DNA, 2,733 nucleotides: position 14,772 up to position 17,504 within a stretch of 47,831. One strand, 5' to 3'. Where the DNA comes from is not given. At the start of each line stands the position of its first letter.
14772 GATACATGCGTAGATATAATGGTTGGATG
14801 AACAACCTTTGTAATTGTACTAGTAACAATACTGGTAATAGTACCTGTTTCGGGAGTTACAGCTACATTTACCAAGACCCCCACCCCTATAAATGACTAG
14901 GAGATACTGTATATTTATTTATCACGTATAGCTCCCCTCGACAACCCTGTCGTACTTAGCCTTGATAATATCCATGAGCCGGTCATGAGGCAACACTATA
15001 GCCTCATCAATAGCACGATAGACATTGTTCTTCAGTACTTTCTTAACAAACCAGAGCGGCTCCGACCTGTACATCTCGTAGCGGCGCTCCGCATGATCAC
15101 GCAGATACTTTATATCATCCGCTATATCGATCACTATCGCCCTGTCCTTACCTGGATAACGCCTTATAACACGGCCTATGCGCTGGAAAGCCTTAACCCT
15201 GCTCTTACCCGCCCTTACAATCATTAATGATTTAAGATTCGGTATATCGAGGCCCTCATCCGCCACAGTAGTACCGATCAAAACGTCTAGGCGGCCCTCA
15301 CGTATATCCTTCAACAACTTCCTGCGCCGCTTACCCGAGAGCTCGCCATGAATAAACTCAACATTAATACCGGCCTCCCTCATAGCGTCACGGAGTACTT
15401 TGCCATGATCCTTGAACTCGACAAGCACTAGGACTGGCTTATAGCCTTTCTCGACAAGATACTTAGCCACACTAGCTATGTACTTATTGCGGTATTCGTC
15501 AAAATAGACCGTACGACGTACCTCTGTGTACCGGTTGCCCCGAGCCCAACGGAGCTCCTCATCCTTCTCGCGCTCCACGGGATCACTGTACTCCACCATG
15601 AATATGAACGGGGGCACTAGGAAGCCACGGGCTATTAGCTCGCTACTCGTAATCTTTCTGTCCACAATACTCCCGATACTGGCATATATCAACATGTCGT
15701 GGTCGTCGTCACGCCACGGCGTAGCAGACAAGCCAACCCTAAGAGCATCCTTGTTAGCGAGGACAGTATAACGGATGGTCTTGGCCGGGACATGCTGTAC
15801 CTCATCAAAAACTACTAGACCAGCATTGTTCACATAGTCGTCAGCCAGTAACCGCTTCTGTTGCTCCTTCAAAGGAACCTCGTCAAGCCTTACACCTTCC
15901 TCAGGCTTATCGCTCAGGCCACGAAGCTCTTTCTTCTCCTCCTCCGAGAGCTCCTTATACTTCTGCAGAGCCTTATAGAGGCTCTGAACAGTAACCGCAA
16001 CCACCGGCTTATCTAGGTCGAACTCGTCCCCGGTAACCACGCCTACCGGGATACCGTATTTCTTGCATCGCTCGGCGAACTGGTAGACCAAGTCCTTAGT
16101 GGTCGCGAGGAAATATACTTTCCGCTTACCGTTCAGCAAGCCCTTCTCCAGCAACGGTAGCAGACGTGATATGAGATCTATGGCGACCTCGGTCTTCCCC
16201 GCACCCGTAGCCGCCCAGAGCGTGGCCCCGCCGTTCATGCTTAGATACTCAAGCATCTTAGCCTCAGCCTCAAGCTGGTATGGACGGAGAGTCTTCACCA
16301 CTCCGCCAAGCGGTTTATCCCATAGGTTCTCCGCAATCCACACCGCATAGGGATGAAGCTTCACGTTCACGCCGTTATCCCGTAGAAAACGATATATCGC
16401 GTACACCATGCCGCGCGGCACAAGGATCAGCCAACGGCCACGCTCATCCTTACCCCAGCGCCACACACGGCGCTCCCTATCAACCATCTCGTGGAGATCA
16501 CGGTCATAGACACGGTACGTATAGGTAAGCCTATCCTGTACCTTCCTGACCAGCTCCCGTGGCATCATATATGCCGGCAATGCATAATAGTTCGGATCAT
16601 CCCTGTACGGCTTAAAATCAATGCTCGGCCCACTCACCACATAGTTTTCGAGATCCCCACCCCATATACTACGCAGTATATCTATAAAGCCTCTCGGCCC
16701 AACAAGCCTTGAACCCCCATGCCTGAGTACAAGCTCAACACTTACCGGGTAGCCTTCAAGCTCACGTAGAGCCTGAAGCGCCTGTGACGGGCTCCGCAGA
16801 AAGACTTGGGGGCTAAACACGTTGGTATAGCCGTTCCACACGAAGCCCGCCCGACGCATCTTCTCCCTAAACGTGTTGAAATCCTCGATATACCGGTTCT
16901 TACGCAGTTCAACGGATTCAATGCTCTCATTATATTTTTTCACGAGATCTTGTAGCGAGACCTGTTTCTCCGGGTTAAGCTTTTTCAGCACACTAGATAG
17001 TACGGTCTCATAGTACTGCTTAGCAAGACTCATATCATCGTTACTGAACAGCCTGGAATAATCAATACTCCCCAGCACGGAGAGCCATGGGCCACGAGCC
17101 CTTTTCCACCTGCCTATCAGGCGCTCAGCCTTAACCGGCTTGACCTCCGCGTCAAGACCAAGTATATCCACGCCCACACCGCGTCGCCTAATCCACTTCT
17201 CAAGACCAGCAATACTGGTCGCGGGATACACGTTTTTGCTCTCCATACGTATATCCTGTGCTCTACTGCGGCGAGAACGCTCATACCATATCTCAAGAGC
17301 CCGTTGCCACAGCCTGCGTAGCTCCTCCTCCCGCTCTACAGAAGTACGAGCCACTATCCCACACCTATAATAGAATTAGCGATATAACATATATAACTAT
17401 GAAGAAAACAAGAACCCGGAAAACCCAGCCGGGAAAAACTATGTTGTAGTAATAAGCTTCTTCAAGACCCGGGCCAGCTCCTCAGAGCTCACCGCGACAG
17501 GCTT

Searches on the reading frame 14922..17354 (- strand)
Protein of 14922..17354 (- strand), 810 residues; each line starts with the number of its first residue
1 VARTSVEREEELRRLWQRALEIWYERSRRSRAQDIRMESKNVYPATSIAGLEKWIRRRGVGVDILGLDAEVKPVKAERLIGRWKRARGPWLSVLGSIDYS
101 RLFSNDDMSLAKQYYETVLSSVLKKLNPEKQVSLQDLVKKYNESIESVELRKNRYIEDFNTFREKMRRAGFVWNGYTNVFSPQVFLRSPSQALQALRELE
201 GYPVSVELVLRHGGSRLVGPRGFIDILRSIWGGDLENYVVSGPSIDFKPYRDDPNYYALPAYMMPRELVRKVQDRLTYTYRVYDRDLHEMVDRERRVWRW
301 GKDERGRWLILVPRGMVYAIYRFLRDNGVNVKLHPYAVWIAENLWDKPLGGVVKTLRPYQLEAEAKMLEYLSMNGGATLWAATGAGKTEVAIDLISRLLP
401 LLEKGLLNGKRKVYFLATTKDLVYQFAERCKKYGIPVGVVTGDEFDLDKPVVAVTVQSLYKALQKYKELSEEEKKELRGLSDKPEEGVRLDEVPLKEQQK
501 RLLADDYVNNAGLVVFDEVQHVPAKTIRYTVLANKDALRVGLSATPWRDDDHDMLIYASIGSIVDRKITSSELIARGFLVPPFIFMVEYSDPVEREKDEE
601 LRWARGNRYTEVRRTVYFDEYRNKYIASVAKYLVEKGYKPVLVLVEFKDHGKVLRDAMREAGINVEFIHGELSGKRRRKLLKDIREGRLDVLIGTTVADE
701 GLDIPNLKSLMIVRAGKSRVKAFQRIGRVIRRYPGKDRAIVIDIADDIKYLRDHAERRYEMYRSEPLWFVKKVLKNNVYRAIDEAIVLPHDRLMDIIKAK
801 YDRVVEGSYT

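Call 5: search_protein_families(library=pfam, proteins=[window:14922-17354:-], max_evalue=0.01)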
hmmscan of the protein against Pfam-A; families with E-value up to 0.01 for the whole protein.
window:14922-17354:- (810 aa): 5 families
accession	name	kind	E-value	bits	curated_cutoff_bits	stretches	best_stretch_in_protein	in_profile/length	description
PF04851.21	ResIII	-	2.3e-20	73.6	22.5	1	355-546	3-162/164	Type III restriction enzyme, res subunit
PF00271.37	Helicase_C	-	2.5e-17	63.5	23.5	1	631-731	8-108/110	Helicase conserved C-terminal domain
PF00270.35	DEAD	-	6.5e-09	36.2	26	1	375-546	15-160/167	DEAD/DEAH box helicase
PF16203.11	ERCC3_RAD25_C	-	4.2e-05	23.4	27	1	662-732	79-151/248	ERCC3/RAD25/XPB C-terminal helicase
PF13401.12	AAA_22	-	0.0003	21.5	27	1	377-547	8-125/130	AAA domain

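Call 9: find_related_loci(query=window:14922-17354:-, collection=viral_contigs, flank=10000)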
Query window:14922-17354:- (810 aa) in viral_contigs; peptide patterns used: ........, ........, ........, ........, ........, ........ (x = any residue, [..] = any of these).
2 stretches matched a pattern, but none encodes a relative of the query by tblastn (E <= 1e-3).

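Call 26: search_dna_similar(query=window:14922-17354:-, collection=phages, mode=protein, max_rows=15)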
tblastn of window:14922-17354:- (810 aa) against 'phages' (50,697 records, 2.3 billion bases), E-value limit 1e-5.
Records with a match: 1441; places in all: 1444; records where one place covers at least 80% of the query: 0.
Best place of each record, by identity: <60% 1441.
By first word of the organism name: Staphylococcus 347; Bacillus 251; Vibrio 119; Mycobacterium 105; Escherichia 90; Enterococcus 70; Listeria 55; Synechococcus 53; Lactobacillus 41; Salmonella 30; and 61 more.
By host as written in the record: - 191; Staphylococcus aureus 116; Mycobacterium smegmatis mc2 155 62; Listeria monocytogenes 44; Vibrio harveyi BAA-1116 36; Escherichia coli 33; Bacillus subtilis 27; Bacillus cereus 27; and 409 more.
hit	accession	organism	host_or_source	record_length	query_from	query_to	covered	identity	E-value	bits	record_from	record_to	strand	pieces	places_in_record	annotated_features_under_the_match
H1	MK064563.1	Sulfolobales Beppu filamentous virus 2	Sulfolobales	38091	355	786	53%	30.0%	5e-27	124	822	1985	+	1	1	putative superfamily 2 helicase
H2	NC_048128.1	Sulfolobales Beppu filamentous virus 2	Sulfolobales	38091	355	786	53%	30.0%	5e-27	124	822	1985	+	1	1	DNA helicase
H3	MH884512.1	Bacillus phage vB_BpsS-140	Bacillus pseudalcaliphilus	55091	410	770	45%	33.0%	1e-32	143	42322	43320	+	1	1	helicase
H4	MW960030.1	Rhizobium phage RHph_X66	R. phaseoli sv. phaseoli INC 2-5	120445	410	777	45%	27.7%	8e-18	95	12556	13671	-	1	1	ATP-dependent RNA-DNA and DNA-DNA helicase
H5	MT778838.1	Rhizobium phage V1VFA-S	-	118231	410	777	45%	27.5%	3e-17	93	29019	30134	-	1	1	putative helicase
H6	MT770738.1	Rhizobium phage B1VFA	Rhizobium leguminosarum VF39SM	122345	410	777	45%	27.5%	5e-17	92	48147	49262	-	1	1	putative helicase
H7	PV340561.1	Escherichia phage PhiR41_1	Escherichia coli str. K-12 substr. ...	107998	411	774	45%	27.3%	3e-22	109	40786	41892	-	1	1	hypothetical protein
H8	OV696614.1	Escherichia phage Cyrano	-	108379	411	774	45%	27.3%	3e-22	109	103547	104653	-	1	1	UvsW helicase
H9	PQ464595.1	Erwinia phage Kaldavass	Erwinia aphidicola W09_2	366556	419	776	44%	27.5%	7e-11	72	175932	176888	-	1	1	DNA helicase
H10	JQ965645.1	Salmonella phage SSU5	Salmonella enterica subsp. enterica ...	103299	411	774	45%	26.8%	7e-22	108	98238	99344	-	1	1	putative helicase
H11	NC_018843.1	Salmonella phage SSU5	Salmonella enterica subsp. enterica ...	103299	411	774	45%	26.8%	7e-22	108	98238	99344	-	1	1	DEAD/DEAH box helicase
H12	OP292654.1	Xanthomonas phage XbC2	Xanthomonas vesicatoria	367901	419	776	44%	27.3%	2e-11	74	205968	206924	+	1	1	DEAD/DEAH box helicase family protein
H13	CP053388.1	Escherichia phage CMS-2020a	Escherichia coli strain SCU-107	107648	411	774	45%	26.8%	3e-22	109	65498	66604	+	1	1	record has no annotation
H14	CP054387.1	Escherichia phage CMS-2020a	Escherichia coli strain SCU-175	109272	411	774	45%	26.8%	5e-22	108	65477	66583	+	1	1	record has no annotation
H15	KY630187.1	Serratia phage BF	Serratia marcescens UCC2017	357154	419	763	43%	28.3%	2e-10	71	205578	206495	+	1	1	RNA-DNA + DNA-DNA helicase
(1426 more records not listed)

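Call 29: find_related_loci(query=window:14922-17354:-, collection=genome_contigs, flank=10000)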
Query window:14922-17354:- (810 aa) in genome_contigs; peptide patterns used: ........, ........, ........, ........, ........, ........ (x = any residue, [..] = any of these).
34 stretches matched a pattern, but none encodes a relative of the query by tblastn (E <= 1e-3).
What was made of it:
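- Tried and rejected: GTDB genomes with the helicase (call 29).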

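Call 61: find_homologous_proteins(query=window:14922-17354:-)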
Query window:14922-17354:- (810 aa): 40 proteins with E <= 0.001 among 8000 candidates.
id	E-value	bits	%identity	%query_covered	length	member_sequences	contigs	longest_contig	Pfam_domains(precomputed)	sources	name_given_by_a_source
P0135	0.0e+0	1743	100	96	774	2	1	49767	PF00270.36,PF00271.38,PF04851.22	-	-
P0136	0.0e+0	1167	69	100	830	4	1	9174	PF00270.36,PF16203.12,PF00271.38,PF04851.22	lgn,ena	-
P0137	1.3e-62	230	37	57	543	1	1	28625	PF00271.38,PF04851.22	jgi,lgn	jgi:superfamily II DNA or RNA helicase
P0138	2.5e-61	226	37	57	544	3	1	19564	PF00271.38,PF04851.22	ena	-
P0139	6.3e-61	224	35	57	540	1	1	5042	PF00271.38,PF04851.22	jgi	jgi:superfamily II DNA or RNA helicase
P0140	4.4e-60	221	35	57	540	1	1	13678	PF00271.38,PF04851.22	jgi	jgi:superfamily II DNA or RNA helicase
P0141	3.2e-58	215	35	57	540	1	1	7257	PF00271.38,PF04851.22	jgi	jgi:superfamily II DNA or RNA helicase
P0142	2.2e-57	213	36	57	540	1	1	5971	PF00271.38,PF04851.22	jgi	-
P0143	1.3e-14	71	24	58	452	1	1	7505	PF00270.36,PF18766.8,PF00271.38,PF04851.22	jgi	jgi:superfamily II DNA or RNA helicase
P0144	1.4e-13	68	25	52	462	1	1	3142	PF00270.36,PF04851.22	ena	-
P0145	2.8e-13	67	25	48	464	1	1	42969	PF00270.36,PF00271.38,PF04851.22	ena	-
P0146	5.8e-13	66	26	48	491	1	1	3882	PF00270.36,PF00271.38,PF04851.22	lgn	-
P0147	3.7e-12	63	26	34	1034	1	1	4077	PF00270.36,PF13091.13,PF09565.17,PF11907.14,PF18766.8,PF00271.38,PF04851.22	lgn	-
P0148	2.2e-11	60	26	48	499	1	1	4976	PF00270.36,PF18766.8,PF00271.38,PF04851.22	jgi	jgi:superfamily II DNA or RNA helicase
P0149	6.0e-11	59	26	34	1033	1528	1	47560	PF00270.36,PF13091.13,PF11907.14,PF18766.8,PF00271.38,PF04851.22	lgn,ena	-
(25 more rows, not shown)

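Call 62: find_encoding_contigs(protein=P0136, flank=10000, max_places=3)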
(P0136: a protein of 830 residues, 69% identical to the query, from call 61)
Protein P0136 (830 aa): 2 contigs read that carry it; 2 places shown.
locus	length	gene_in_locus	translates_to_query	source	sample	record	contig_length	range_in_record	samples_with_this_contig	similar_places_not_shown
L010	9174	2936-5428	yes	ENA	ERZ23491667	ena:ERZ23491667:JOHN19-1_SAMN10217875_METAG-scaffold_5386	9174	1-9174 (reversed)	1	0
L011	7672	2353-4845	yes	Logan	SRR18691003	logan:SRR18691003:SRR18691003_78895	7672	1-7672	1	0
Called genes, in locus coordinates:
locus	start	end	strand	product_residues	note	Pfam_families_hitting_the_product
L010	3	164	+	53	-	?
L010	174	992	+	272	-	-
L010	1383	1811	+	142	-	-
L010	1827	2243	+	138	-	-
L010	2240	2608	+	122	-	-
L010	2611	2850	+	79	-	-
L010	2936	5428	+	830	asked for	PF00270:DEAD (weak), PF04851:ResIII, PF00271:Helicase_C, PF16203:ERCC3_RAD25_C (faint)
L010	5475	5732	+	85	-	-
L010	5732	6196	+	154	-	-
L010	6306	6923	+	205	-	-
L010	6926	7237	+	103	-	-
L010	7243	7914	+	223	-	PF12705:PDDEXK_1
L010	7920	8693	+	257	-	PF01656:CbiA (faint)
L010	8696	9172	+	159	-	?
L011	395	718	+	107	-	-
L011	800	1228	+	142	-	-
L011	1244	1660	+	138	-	-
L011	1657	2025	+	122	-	-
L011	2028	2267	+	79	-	-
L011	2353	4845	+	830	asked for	PF00270:DEAD (weak), PF04851:ResIII, PF00271:Helicase_C, PF16203:ERCC3_RAD25_C (faint)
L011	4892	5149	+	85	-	-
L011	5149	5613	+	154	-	-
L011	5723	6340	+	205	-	-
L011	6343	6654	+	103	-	-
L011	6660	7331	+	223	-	PF12705:PDDEXK_1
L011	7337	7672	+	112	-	?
